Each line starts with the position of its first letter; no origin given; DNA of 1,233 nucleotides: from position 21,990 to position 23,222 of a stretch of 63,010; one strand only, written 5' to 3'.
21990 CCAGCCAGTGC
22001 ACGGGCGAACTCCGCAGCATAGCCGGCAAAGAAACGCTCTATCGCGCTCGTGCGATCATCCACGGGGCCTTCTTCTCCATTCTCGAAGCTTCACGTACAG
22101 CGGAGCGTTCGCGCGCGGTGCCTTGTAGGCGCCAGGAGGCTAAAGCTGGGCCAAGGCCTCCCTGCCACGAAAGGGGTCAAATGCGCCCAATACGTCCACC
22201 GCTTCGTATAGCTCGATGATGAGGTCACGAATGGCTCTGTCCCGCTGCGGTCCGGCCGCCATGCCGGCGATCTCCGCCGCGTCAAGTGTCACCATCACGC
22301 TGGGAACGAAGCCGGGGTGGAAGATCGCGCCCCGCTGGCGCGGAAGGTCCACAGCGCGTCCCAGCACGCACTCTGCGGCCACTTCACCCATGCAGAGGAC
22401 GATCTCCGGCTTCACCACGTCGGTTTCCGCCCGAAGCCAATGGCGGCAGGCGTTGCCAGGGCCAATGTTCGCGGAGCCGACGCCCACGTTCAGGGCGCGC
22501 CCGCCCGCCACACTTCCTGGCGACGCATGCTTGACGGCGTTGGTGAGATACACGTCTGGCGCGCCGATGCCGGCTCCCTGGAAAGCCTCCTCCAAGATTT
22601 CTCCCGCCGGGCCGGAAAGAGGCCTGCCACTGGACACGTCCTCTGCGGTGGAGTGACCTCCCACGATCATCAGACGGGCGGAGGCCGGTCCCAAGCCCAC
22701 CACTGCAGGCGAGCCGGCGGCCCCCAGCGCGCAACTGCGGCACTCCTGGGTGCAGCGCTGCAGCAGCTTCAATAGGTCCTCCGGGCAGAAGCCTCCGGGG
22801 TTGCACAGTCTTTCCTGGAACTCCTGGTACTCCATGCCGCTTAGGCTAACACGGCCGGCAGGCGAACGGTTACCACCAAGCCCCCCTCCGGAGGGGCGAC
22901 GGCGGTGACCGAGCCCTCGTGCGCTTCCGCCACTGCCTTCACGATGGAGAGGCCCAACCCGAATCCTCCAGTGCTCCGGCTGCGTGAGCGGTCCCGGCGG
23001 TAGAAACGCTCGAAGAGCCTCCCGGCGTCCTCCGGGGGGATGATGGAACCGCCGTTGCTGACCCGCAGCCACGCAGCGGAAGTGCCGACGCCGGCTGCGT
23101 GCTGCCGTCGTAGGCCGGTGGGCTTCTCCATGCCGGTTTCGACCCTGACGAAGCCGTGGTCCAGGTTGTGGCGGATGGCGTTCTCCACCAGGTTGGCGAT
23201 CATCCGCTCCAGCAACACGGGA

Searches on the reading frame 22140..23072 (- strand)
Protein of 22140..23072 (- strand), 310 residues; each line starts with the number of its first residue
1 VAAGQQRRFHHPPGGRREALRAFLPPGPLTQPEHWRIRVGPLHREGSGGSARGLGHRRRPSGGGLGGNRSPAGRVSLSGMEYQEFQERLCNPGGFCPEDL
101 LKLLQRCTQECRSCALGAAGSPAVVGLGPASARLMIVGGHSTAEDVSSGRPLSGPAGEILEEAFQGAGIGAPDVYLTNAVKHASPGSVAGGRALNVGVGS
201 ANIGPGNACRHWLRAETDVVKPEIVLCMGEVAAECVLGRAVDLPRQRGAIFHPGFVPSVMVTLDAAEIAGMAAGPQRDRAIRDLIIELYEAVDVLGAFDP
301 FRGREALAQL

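Call 62: search_protein_families(library=pfam, proteins=[window:22140-23072:-], max_evalue=0.00001)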
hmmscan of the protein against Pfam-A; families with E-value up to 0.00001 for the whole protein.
window:22140-23072:- (310 aa): 1 family
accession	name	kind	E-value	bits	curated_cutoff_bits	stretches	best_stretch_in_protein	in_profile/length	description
PF03167.25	UDG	-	3.2e-15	56.9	24.3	1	126-248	2-104/141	Uracil DNA glycosylase superfamily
